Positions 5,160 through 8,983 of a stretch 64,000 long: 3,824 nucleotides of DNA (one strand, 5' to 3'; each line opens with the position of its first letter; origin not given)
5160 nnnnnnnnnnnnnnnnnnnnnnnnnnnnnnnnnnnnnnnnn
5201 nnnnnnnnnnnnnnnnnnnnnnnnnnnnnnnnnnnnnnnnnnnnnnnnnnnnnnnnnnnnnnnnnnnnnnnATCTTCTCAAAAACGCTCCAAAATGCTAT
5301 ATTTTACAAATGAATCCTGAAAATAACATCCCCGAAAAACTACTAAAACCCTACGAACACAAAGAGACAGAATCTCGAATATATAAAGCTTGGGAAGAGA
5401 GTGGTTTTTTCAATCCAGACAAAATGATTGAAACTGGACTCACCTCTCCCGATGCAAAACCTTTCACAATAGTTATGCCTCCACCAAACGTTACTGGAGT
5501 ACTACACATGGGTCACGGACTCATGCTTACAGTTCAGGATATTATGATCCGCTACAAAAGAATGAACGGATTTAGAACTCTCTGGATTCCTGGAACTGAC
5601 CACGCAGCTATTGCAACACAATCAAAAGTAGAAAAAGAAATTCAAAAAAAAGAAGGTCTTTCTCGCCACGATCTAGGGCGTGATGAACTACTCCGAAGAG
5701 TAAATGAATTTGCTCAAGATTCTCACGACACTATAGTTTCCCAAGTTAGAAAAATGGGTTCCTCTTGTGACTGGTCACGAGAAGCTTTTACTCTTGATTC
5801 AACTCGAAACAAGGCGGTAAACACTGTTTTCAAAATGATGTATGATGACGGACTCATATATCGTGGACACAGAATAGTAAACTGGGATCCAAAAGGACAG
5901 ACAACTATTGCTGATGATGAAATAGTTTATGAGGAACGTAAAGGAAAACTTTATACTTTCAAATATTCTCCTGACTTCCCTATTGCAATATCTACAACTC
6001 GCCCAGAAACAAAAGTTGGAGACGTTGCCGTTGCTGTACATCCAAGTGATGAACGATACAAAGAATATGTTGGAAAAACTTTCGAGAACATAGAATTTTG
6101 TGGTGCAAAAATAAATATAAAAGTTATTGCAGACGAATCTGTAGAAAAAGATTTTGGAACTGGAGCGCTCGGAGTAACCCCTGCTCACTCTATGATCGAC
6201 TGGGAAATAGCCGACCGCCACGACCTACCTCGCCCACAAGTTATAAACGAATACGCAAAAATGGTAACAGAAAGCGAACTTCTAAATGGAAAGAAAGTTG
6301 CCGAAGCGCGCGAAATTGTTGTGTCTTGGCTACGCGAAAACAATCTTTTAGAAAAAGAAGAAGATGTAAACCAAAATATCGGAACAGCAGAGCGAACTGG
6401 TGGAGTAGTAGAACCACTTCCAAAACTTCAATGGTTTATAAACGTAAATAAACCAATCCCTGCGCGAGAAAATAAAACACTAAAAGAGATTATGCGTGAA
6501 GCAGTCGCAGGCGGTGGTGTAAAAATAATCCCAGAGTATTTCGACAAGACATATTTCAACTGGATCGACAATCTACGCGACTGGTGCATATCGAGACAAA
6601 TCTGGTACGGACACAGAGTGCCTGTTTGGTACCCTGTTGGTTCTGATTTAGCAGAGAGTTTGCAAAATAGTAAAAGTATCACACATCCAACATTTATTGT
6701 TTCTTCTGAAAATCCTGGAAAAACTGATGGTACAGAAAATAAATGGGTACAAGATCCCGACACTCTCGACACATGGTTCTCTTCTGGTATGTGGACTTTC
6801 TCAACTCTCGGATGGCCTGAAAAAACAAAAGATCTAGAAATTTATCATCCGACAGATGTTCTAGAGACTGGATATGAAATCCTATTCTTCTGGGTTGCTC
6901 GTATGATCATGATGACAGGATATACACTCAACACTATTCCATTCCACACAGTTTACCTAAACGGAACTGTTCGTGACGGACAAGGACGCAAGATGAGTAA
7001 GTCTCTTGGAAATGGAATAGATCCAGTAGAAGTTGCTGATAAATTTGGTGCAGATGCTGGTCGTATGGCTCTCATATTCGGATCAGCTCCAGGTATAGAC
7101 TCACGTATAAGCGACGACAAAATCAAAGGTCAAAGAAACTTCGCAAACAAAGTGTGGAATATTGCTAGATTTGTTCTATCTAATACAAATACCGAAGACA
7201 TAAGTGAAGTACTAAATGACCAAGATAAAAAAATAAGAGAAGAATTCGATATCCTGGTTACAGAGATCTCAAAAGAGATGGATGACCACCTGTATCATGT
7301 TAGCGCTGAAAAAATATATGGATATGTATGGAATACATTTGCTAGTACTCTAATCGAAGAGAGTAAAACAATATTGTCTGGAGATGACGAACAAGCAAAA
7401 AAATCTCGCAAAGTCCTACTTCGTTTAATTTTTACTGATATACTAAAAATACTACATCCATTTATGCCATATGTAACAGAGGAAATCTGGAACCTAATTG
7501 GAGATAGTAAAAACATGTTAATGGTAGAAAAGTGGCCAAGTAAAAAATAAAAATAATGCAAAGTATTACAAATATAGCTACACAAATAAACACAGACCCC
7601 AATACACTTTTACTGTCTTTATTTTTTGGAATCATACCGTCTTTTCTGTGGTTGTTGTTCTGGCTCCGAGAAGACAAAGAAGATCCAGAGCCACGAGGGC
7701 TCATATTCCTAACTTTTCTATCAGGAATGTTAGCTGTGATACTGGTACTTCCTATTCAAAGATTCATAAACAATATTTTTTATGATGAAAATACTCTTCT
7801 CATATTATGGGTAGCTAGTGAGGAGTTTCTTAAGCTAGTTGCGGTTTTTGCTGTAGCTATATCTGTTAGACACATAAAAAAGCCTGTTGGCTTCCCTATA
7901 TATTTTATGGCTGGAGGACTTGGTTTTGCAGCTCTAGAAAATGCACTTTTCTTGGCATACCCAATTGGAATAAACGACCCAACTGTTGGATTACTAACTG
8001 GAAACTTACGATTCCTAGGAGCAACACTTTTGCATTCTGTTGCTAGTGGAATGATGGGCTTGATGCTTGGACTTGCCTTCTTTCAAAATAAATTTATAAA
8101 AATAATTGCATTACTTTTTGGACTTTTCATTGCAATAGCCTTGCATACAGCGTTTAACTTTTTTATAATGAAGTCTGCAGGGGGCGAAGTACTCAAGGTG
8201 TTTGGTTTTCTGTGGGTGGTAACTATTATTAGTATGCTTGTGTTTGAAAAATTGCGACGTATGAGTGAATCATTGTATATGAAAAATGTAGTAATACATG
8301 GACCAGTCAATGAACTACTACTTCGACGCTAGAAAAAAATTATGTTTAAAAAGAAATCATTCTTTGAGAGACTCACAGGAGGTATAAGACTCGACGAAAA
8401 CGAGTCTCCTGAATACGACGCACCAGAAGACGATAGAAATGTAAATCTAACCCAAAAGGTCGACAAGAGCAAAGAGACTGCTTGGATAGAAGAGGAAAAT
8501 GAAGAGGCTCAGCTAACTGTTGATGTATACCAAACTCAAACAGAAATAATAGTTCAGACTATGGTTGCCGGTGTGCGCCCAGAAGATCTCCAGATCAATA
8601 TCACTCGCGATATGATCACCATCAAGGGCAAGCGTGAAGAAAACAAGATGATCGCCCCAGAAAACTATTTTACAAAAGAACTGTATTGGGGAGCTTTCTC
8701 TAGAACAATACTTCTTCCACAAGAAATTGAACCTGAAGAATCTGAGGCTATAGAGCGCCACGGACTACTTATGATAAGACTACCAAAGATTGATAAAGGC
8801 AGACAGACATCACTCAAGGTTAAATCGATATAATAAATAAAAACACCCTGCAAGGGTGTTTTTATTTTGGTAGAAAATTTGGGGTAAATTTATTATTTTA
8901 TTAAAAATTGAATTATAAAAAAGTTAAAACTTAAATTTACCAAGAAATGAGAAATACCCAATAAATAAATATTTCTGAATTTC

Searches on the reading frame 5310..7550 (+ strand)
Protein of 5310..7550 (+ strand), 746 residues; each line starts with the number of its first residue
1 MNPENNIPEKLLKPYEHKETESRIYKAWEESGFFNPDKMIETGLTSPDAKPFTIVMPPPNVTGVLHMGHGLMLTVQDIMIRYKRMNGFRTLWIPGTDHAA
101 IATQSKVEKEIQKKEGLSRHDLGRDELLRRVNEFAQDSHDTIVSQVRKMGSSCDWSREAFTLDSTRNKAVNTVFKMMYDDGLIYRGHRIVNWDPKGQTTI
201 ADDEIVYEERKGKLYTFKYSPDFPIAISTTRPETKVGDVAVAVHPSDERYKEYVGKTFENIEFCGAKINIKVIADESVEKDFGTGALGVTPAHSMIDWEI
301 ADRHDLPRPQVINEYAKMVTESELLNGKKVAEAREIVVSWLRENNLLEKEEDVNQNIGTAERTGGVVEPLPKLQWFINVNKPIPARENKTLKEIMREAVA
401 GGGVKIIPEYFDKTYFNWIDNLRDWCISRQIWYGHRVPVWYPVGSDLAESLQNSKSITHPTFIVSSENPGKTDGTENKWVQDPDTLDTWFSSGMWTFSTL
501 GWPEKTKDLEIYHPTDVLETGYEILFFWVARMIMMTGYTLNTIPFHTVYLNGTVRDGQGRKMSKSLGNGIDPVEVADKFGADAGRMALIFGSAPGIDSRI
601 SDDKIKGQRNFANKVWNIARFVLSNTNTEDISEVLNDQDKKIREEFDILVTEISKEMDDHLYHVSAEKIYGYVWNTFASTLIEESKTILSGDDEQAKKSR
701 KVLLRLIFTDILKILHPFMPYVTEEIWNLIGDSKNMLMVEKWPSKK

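Call 40: search_protein_families(library=pfam, proteins=[window:5310-7550:+], max_evalue=0.00001)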
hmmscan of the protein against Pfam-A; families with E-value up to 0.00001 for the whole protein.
window:5310-7550:+ (746 aa): 3 families
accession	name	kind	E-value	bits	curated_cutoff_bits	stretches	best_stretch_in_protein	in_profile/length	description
PF00133.28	tRNA-synt_1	-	6.3e-124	414.3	22.7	1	24-599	2-412/414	tRNA synthetases class I (I, L, M and V)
PF08264.19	Anticodon_1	-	3.2e-21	76.2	25.1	1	639-744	1-106/148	Anticodon-binding domain of tRNA ligase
PF09334.17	tRNA-synt_1g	-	7.2e-17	61.6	20.1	1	57-205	6-135/391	tRNA synthetases class I (M)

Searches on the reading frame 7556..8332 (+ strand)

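Call 40: search_protein_families(library=pfam, proteins=[window:7556-8332:+], max_evalue=0.00001)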
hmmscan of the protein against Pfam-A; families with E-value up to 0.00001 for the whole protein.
window:7556-8332:+ (258 aa): 1 family
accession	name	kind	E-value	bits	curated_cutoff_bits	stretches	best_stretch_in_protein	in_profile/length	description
PF13367.11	PrsW-protease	-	4.2e-22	79.1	23.5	1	45-225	1-193/196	PrsW family intramembrane metalloprotease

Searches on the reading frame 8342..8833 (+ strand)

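Call 40: search_protein_families(library=pfam, proteins=[window:8342-8833:+], max_evalue=0.00001)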
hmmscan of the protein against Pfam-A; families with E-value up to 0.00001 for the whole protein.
window:8342-8833:+ (163 aa): 1 family
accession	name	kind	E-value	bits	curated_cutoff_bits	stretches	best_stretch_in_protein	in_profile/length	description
PF00011.27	HSP20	-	6.7e-14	52.3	20.8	1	63-155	3-93/102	Hsp20/alpha crystallin family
